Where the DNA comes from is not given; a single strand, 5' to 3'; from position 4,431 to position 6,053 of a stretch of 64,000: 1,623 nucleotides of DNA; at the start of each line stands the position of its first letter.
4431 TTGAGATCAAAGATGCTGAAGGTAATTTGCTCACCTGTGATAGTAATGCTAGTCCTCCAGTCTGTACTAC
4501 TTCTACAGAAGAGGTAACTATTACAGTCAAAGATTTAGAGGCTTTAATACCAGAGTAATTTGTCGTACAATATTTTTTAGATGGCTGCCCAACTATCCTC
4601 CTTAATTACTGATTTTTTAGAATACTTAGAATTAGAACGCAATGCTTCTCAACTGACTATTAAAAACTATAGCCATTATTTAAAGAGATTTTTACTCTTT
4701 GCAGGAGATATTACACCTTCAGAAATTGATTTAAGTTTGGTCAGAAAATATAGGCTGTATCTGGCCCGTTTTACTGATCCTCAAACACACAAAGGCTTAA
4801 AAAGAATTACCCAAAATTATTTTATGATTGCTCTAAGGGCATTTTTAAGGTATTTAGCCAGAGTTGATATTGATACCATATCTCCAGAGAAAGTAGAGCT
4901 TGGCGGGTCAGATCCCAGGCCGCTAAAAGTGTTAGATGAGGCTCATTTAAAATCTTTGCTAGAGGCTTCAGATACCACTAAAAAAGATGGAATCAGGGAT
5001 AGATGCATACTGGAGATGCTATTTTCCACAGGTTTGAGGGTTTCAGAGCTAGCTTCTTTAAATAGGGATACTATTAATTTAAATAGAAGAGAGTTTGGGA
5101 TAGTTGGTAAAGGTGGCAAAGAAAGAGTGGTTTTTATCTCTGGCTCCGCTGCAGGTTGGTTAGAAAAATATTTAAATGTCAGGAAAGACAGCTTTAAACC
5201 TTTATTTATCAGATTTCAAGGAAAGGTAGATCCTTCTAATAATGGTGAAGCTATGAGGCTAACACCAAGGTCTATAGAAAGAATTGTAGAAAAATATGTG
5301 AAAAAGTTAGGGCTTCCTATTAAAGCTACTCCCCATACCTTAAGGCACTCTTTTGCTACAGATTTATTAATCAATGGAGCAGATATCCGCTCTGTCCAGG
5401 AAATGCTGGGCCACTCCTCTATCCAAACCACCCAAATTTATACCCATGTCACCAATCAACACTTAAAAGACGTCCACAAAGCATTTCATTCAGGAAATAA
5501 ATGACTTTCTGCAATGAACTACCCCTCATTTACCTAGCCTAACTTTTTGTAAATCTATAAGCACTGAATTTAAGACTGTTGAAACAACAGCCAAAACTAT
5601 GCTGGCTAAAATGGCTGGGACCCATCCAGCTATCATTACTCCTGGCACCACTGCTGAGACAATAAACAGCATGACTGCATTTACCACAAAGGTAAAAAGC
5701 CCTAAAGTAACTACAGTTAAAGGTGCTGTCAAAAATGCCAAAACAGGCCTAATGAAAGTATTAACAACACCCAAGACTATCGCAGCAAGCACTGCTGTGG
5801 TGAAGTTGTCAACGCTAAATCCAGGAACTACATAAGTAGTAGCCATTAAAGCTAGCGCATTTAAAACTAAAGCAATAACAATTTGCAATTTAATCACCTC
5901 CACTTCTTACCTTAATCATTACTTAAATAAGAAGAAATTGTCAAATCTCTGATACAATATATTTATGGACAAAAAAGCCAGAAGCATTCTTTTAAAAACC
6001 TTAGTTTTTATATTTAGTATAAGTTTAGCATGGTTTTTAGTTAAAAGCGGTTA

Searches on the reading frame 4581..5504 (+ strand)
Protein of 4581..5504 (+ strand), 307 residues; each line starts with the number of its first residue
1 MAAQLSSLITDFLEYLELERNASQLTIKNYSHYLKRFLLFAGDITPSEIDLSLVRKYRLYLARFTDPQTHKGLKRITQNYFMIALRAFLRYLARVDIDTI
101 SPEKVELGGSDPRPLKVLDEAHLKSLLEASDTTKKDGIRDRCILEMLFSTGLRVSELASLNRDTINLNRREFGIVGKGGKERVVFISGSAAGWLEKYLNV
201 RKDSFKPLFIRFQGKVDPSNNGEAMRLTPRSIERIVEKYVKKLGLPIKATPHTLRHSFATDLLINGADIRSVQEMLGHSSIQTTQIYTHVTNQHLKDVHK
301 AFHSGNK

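Call 80: search_protein_families(library=pfam, proteins=[window:4581-5504:+], max_evalue=0.00001)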
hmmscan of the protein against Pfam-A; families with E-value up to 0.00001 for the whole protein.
window:4581-5504:+ (307 aa): 4 families
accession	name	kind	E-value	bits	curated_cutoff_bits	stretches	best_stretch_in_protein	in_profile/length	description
PF00589.27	Phage_integrase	-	3.1e-44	151.2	27.1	1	116-294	1-172/172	Phage integrase family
PF02899.23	Phage_int_SAM_1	-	1.8e-11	44.6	22.3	1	9-94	1-81/83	Phage integrase, N-terminal SAM-like domain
PF13102.12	Phage_int_SAM_5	-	3.1e-09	37.5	22.3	1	16-95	10-85/98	Phage integrase SAM-like domain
PF13495.12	Phage_int_SAM_4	-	1.2e-07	32.5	27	0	8-62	1-54/85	Phage integrase, N-terminal SAM-like domain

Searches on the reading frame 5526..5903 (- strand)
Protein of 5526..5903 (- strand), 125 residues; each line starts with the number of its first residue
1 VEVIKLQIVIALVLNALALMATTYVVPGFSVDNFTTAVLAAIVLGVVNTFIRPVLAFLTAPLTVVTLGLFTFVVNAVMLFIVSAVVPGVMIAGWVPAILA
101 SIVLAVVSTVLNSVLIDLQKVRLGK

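Call 80: search_protein_families(library=pfam, proteins=[window:5526-5903:-], max_evalue=0.00001)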
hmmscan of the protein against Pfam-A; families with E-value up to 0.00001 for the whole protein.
window:5526-5903:- (125 aa): 1 family
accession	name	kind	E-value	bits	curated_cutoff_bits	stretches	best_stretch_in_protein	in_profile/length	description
PF04020.18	Phage_holin_4_2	-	5.9e-30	104.4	28.8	1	7-110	2-105/105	Mycobacterial 4 TMS phage holin, superfamily IV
